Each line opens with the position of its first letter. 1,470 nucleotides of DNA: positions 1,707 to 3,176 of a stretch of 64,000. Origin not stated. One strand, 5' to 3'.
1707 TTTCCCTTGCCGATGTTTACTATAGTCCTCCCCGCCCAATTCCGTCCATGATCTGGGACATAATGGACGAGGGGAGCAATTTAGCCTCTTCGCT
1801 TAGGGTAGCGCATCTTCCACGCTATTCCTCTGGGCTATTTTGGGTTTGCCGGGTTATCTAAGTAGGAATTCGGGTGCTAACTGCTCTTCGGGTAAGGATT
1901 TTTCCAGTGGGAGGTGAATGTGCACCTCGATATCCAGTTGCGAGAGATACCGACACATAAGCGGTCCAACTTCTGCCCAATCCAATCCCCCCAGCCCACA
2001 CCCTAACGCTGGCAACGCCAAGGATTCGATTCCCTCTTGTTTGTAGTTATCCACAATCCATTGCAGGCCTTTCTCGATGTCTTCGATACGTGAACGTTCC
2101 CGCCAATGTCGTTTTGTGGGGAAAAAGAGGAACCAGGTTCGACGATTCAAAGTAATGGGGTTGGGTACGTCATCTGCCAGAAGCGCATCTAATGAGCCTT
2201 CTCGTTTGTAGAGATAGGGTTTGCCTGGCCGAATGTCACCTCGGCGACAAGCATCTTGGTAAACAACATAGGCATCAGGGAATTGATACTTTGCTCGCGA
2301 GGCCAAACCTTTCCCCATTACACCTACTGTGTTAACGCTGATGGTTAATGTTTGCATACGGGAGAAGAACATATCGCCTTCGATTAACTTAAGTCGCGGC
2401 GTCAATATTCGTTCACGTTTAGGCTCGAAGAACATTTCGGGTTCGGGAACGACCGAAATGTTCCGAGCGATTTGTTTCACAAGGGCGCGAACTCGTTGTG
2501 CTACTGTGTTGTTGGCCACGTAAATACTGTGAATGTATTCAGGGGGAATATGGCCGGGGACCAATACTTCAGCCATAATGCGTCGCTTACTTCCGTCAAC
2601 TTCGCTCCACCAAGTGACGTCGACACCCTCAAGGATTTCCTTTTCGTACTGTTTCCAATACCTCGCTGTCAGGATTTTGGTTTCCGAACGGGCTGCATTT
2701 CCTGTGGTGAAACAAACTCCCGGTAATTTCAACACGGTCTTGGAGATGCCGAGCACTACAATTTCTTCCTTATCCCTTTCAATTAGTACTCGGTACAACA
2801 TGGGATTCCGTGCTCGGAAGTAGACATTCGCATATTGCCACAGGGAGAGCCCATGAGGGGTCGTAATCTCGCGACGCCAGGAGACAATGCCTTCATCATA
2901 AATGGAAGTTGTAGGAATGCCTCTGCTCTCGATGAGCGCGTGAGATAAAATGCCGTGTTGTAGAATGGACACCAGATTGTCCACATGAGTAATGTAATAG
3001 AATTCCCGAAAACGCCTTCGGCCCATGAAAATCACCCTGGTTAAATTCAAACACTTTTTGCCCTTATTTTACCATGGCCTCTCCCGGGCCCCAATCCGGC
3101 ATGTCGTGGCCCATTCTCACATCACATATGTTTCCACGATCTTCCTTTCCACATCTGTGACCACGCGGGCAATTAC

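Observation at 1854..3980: HD-phosphohydrolase plus single-polypeptide DarT-macrodomain fusion: candidate undescribed DNA ADP-ribosylation module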

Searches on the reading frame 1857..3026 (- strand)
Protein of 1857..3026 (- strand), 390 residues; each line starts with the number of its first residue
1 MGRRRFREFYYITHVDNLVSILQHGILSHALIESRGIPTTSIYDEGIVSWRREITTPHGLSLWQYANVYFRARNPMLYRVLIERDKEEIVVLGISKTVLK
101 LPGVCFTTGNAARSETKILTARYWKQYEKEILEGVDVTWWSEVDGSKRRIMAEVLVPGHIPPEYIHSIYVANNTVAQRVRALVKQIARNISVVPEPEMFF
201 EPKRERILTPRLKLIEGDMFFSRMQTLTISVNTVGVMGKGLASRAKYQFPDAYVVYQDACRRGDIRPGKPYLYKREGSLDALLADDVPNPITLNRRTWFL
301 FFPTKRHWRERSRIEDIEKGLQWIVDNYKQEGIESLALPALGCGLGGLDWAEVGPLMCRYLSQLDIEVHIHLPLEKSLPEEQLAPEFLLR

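Call 3: search_protein_families(library=pfam, proteins=[window:1857-3026:-], max_evalue=0.1)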
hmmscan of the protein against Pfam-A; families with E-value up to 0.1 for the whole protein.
window:1857-3026:- (390 aa): 2 families
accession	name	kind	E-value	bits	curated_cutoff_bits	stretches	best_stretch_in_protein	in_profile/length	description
PF14487.12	DarT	-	3.7e-48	164.4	22.5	1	10-200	1-201/201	ssDNA thymidine ADP-ribosyltransferase, DarT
PF01661.27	Macro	-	5.4e-10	39.7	22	1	303-354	64-115/118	Macro domain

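Call 4: search_protein_families(library=padloc, proteins=[window:1857-3026:-], max_evalue=0.1)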
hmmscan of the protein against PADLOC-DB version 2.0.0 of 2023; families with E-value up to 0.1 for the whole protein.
window:1857-3026:- (390 aa): 2 families
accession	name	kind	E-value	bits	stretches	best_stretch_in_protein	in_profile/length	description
PDLC02990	DarG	-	5.2e-50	168.8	1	213-377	3-149/329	-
PDLC02991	DarT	-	2.8e-37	126.5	1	7-200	10-196/196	-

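Call 5: search_protein_families(library=ncbifam, proteins=[window:1857-3026:-], max_evalue=0.1)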
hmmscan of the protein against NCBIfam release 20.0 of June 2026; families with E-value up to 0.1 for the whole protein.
window:1857-3026:- (390 aa): 2 families
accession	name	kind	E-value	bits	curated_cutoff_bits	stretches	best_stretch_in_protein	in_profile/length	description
NF048014.1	antitoxin_DarG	equivalog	5.5e-47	160.7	250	1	213-377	2-152/338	type II toxin-antitoxin system antitoxin DNA ADP-ribosyl glycohydrolase DarG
NF048013.1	toxin_DarT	equivalog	1.2e-28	100.2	150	1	10-200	2-204/204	type II toxin-antitoxin system toxin DNA ADP-ribosyl transferase DarT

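Call 6: find_homologous_proteins(query=window:1857-3026:-, max_evalue=0.00001)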
Query window:1857-3026:- (390 aa): 5463 proteins with E <= 0.00001 among 8000 candidates; the best 120 are listed.
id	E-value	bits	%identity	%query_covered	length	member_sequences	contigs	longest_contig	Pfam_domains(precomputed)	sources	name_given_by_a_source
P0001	2.1e-265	898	100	100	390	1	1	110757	PF14487.13,PF01661.28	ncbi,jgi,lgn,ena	-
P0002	8.4e-222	754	83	100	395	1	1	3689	PF14487.13,PF01661.28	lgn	-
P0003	3.0e-186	637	73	99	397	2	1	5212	PF14487.13,PF01661.28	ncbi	-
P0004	1.9e-176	605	70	99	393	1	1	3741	PF14487.13,PF01661.28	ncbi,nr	ncbi:MAG: DUF4433 domain-containing protein [Caldilineae bacterium]|nr:MAG: DUF4433 domain-containin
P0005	2.5e-175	601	68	99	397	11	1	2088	PF14487.13,PF01661.28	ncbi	-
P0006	8.7e-175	599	68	99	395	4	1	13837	PF14487.13,PF01661.28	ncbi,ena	-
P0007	1.3e-174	599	70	99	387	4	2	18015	PF14487.13,PF01661.28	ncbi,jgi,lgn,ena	-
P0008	3.0e-173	594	67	99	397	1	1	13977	PF14487.13,PF01661.28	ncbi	-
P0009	3.2e-172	591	66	99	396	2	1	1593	PF14487.13,PF01661.28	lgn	-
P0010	4.0e-172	591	69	99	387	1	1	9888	PF14487.13,PF01661.28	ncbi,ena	-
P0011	5.2e-171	587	65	99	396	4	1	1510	PF14487.13,PF01661.28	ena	-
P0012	3.5e-170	584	65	99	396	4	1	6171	PF14487.13,PF01661.28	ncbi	-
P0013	1.3e-168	579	64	99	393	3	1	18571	PF14487.13,PF01661.28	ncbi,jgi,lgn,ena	-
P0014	2.4e-168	578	67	99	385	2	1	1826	PF14487.13,PF01661.28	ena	-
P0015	1.3e-166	573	64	99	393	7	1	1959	PF14487.13,PF01661.28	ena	-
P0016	4.2e-158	545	63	99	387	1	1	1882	PF14487.13,PF01661.28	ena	-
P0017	9.1e-154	530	61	99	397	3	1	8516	PF14487.13,PF01661.28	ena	-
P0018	3.0e-150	519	62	98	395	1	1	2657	PF14487.13,PF01661.28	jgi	-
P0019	3.2e-150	519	60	98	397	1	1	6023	PF14487.13,PF01661.28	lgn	-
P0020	3.2e-148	512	58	100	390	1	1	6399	PF14487.13,PF01661.28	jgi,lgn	jgi:O-acetyl-ADP-ribose deacetylase (regulator of RNase III)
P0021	2.0e-147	509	60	99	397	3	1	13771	PF14487.13,PF01661.28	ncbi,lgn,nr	ncbi:MAG: DUF4433 domain-containing protein [Chloroflexi bacterium]|nr:MAG: DUF4433 domain-containin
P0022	6.4e-147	508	60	99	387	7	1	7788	PF14487.13,PF01661.28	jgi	-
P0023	2.6e-146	506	59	98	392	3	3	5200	PF14487.13,PF01661.28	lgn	-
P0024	3.1e-146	505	59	99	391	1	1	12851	PF14487.13,PF01661.28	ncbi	-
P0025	8.4e-146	504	58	98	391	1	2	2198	PF14487.13,PF01661.28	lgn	-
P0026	8.8e-146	504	59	100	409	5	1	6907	PF14487.13,PF01661.28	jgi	-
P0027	1.3e-145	503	59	100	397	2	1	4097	PF14487.13,PF01661.28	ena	-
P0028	2.6e-145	502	59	98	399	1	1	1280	PF14487.13,PF01661.28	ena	-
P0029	7.0e-145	501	58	98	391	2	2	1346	PF14487.13,PF01661.28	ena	-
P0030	8.2e-145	501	59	98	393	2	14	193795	PF14487.13,PF01661.28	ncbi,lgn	-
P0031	9.3e-145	501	58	98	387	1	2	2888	PF14487.13,PF01661.28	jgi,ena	-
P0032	5.5e-144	498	59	98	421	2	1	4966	PF14487.13,PF01661.28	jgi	-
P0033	1.5e-143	497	58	100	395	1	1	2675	PF14487.13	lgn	-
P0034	1.6e-143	496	57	100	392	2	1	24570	PF14487.13,PF01661.28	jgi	jgi:O-acetyl-ADP-ribose deacetylase (regulator of RNase III)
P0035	1.8e-143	496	59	99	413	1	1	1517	PF14487.13,PF01661.28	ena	-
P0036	2.2e-143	496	58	99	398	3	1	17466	PF14487.13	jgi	-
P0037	2.5e-143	496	57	99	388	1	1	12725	PF14487.13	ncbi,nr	ncbi:DUF4433 domain-containing protein [Candidatus Sumerlaeota bacterium]|nr:DUF4433 domain-containi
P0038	2.9e-143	496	57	99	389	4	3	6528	PF14487.13,PF01661.28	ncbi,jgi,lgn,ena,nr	ncbi:MAG TPA: DUF4433 domain-containing protein [Chloroflexi bacterium]|nr:DUF4433 domain-containing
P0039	3.0e-143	496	57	98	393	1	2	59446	PF14487.13,PF01661.28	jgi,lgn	jgi:O-acetyl-ADP-ribose deacetylase (regulator of RNase III)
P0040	4.3e-143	495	57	99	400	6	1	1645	PF14487.13,PF01661.28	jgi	jgi:hypothetical protein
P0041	4.8e-143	495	59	99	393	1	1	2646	PF14487.13,PF01661.28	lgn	-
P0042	5.1e-143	495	58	98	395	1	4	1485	PF14487.13,PF01661.28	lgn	-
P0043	8.8e-143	494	57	99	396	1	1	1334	PF14487.13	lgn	-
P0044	1.6e-142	493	56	99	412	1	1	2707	PF14487.13,PF01661.28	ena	-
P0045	1.6e-142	493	58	98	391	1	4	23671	PF14487.13,PF01661.28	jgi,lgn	-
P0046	1.6e-142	493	57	100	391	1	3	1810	PF14487.13,PF01661.28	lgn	-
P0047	1.7e-142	493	57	100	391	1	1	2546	PF14487.13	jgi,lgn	jgi:O-acetyl-ADP-ribose deacetylase (regulator of RNase III)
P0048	1.9e-142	493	58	99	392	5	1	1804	PF14487.13,PF01661.28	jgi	jgi:O-acetyl-ADP-ribose deacetylase (regulator of RNase III)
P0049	2.5e-142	493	57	100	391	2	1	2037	PF14487.13,PF01661.28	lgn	-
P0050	2.8e-142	492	57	100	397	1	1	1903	PF14487.13,PF01661.28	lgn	-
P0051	2.9e-142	492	56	100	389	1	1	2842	PF14487.13,PF01661.28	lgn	-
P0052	3.0e-142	492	57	99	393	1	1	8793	PF14487.13,PF01661.28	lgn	-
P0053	4.1e-142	492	59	100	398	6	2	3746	PF14487.13,PF01661.28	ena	-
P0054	4.2e-142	492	56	100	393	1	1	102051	PF14487.13,PF01661.28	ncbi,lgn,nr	ncbi:DUF4433 domain-containing protein [candidate division WOR-3 bacterium]|nr:DUF4433 domain-contai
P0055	4.5e-142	492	57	100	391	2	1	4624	PF14487.13,PF01661.28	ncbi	-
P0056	8.3e-142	491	54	100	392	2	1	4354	PF14487.13,PF01661.28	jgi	jgi:O-acetyl-ADP-ribose deacetylase (regulator of RNase III)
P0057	9.0e-142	491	57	99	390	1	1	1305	PF14487.13,PF01661.28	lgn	-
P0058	9.3e-142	491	58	99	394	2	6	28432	PF14487.13,PF01661.28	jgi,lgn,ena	jgi:hypothetical protein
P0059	1.0e-141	491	58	100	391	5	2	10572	PF14487.13,PF01661.28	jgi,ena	-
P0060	1.2e-141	490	58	99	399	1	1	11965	PF14487.13,PF01661.28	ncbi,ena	-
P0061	1.4e-141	490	56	100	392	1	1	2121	PF14487.13,PF01661.28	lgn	-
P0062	2.2e-141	489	57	99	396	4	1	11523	PF14487.13,PF01661.28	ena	-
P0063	2.3e-141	489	55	99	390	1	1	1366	PF14487.13,PF01661.28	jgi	jgi:O-acetyl-ADP-ribose deacetylase (regulator of RNase III)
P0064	2.8e-141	489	55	100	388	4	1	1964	PF14487.13,PF01661.28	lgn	-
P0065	3.7e-141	489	58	99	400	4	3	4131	PF14487.13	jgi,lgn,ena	-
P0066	4.6e-141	488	55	100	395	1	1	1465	PF14487.13,PF01661.28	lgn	-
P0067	7.0e-141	488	56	98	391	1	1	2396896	PF14487.13,PF01661.28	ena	-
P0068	7.1e-141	488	55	100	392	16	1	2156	PF14487.13,PF01661.28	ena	-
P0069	7.7e-141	488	57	98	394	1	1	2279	PF14487.13,PF01661.28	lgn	-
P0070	9.1e-141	487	56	100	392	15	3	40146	PF14487.13,PF01661.28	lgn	-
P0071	9.6e-141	487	57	99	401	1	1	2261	PF14487.13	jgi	jgi:hypothetical protein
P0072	9.7e-141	487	57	100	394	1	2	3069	PF14487.13,PF01661.28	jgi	jgi:hypothetical protein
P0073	1.2e-140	487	57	98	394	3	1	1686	PF14487.13,PF01661.28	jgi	jgi:O-acetyl-ADP-ribose deacetylase (regulator of RNase III)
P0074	1.2e-140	487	56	99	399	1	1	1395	PF14487.13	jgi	-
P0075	1.4e-140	487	56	100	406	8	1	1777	PF14487.13,PF01661.28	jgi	-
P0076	1.7e-140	487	56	99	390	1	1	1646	PF14487.13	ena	-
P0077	2.2e-140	486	57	99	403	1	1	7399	PF14487.13,PF01661.28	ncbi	-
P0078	2.5e-140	486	57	98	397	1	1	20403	PF14487.13,PF01661.28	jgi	-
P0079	2.5e-140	486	56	100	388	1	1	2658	PF14487.13,PF01661.28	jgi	jgi:hypothetical protein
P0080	2.7e-140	486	56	100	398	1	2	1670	PF14487.13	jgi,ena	-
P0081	2.8e-140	486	58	99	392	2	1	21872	PF14487.13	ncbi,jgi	-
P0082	3.2e-140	486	57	99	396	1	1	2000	PF14487.13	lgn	-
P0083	4.0e-140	485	58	99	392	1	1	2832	PF14487.13,PF01661.28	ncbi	-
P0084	4.1e-140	485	56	100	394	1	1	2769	PF14487.13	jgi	jgi:O-acetyl-ADP-ribose deacetylase (regulator of RNase III)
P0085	4.2e-140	485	57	99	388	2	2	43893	PF14487.13,PF01661.28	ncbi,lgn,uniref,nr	ncbi:hypothetical protein H17ap60334_07413 [Thermosipho africanus H17ap60334]|uniref:DNA ADP-ribosyl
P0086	4.2e-140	485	55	100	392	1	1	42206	PF14487.13,PF01661.28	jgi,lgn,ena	-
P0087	4.8e-140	485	55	100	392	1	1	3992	PF14487.13,PF01661.28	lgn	-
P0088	5.4e-140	485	56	100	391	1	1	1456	PF14487.13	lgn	-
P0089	5.6e-140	485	56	99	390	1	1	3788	PF14487.13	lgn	-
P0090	6.3e-140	485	57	100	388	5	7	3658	PF14487.13,PF01661.28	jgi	jgi:O-acetyl-ADP-ribose deacetylase (regulator of RNase III)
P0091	6.3e-140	485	57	100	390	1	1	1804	PF14487.13,PF01661.28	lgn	-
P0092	6.4e-140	485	58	98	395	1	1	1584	PF14487.13,PF01661.28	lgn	-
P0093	6.7e-140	485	56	100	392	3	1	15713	PF14487.13,PF01661.28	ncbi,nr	ncbi:MAG: DarT ssDNA thymidine ADP-ribosyltransferase family protein [Bacteroidota bacterium]|nr:Dar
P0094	8.9e-140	484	57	98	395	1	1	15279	PF14487.13,PF01661.28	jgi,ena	jgi:hypothetical protein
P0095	1.1e-139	484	55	100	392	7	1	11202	PF14487.13,PF01661.28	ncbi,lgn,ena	-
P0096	1.2e-139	484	57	99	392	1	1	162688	PF14487.13,PF01661.28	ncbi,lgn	-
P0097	1.3e-139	484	57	100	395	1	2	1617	PF14487.13,PF01661.28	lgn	-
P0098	1.3e-139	484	55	99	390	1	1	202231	PF14487.13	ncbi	ncbi:MAG: DarT ssDNA thymidine ADP-ribosyltransferase family protein [bacterium]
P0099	1.4e-139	484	56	100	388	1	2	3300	PF14487.13,PF01661.28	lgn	-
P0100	1.6e-139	483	57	98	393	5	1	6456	PF14487.13,PF01661.28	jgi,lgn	jgi:O-acetyl-ADP-ribose deacetylase (regulator of RNase III)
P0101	1.6e-139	483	57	98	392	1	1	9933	PF14487.13,PF01661.28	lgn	-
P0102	1.6e-139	483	57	98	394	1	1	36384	PF14487.13,PF01661.28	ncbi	-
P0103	1.7e-139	483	57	98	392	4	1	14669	PF14487.13,PF01661.28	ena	-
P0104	1.7e-139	483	63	85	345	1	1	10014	PF14487.13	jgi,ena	-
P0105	1.8e-139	483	56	99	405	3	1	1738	PF14487.13,PF01661.28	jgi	-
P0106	2.0e-139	483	56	100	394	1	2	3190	PF14487.13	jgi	jgi:O-acetyl-ADP-ribose deacetylase (regulator of RNase III)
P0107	2.1e-139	483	57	98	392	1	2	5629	PF14487.13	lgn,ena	-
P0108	2.1e-139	483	57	99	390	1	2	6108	PF14487.13,PF01661.28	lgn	-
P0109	2.1e-139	483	55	100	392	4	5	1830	PF14487.13,PF01661.28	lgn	-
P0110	2.2e-139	483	57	99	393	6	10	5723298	PF14487.13,PF01661.28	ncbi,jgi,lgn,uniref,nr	ncbi:DarT ssDNA thymidine ADP-ribosyltransferase family protein [Roseiflexus castenholzii]|jgi:O-ace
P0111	2.4e-139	483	55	100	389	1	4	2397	PF14487.13,PF01661.28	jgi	jgi:hypothetical protein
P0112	2.5e-139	483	55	100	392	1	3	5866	PF14487.13,PF01661.28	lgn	-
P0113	2.6e-139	483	55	100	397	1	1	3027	PF14487.13,PF01661.28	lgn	-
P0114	2.7e-139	483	57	98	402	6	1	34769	PF14487.13,PF01661.28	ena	-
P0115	2.8e-139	483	56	100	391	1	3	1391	PF14487.13,PF01661.28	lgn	-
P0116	3.0e-139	482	55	100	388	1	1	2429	PF14487.13,PF01661.28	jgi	jgi:O-acetyl-ADP-ribose deacetylase (regulator of RNase III)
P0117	3.0e-139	482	56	100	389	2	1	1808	PF14487.13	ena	-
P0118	3.2e-139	482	56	100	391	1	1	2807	PF14487.13,PF01661.28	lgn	-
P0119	4.2e-139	482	55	98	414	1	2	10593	PF14487.13,PF01661.28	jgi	-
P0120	4.8e-139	482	58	98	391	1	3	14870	PF14487.13,PF01661.28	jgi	jgi:hypothetical protein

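Call 8: search_solved_structures(query=window:1857-3026:-, max_evalue=0.001, show_alignments=3)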
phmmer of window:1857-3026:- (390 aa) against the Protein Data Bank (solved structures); distinct sequences matched with E-value up to 0.001: 11.
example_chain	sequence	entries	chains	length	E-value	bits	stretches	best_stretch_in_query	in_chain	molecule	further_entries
7omu_AAA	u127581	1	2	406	9.9e-144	482.3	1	5-389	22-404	Macro domain-containing protein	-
5m31_A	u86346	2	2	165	4.8e-27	98.1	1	212-376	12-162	Appr-1-p processing domain protein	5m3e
5m3i_A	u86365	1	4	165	5.3e-22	81.5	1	216-373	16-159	RNase III inhibitor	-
7omv_AAA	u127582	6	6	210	5e-07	32.2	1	9-186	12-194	DarT domain-containing protein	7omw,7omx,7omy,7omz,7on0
4j5r_A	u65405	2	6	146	3.7e-06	29.3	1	260-371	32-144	O-acetyl-ADP-ribose deacetylase 1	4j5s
4j5q_A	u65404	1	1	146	4.1e-06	29.2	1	260-371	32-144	O-acetyl-ADP-ribose deacetylase 1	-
2eee_A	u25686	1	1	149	4.2e-06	29.2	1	260-371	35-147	Uncharacterized protein C6orf130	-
2l8r_A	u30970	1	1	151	4.5e-06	29.1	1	268-371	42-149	Uncharacterized protein C6orf130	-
2lgr_A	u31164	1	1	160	5.3e-06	28.8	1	268-371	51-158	Uncharacterized protein C6orf130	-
7yk3_A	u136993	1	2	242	2.2e-05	26.8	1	10-199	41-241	DNA ADP-ribosyl transferase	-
8baq_A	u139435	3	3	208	0.00057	22.1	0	3-186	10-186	DarT ssDNA thymidine ADP-ribosyltransferase family protein | E. coli C7 DarT1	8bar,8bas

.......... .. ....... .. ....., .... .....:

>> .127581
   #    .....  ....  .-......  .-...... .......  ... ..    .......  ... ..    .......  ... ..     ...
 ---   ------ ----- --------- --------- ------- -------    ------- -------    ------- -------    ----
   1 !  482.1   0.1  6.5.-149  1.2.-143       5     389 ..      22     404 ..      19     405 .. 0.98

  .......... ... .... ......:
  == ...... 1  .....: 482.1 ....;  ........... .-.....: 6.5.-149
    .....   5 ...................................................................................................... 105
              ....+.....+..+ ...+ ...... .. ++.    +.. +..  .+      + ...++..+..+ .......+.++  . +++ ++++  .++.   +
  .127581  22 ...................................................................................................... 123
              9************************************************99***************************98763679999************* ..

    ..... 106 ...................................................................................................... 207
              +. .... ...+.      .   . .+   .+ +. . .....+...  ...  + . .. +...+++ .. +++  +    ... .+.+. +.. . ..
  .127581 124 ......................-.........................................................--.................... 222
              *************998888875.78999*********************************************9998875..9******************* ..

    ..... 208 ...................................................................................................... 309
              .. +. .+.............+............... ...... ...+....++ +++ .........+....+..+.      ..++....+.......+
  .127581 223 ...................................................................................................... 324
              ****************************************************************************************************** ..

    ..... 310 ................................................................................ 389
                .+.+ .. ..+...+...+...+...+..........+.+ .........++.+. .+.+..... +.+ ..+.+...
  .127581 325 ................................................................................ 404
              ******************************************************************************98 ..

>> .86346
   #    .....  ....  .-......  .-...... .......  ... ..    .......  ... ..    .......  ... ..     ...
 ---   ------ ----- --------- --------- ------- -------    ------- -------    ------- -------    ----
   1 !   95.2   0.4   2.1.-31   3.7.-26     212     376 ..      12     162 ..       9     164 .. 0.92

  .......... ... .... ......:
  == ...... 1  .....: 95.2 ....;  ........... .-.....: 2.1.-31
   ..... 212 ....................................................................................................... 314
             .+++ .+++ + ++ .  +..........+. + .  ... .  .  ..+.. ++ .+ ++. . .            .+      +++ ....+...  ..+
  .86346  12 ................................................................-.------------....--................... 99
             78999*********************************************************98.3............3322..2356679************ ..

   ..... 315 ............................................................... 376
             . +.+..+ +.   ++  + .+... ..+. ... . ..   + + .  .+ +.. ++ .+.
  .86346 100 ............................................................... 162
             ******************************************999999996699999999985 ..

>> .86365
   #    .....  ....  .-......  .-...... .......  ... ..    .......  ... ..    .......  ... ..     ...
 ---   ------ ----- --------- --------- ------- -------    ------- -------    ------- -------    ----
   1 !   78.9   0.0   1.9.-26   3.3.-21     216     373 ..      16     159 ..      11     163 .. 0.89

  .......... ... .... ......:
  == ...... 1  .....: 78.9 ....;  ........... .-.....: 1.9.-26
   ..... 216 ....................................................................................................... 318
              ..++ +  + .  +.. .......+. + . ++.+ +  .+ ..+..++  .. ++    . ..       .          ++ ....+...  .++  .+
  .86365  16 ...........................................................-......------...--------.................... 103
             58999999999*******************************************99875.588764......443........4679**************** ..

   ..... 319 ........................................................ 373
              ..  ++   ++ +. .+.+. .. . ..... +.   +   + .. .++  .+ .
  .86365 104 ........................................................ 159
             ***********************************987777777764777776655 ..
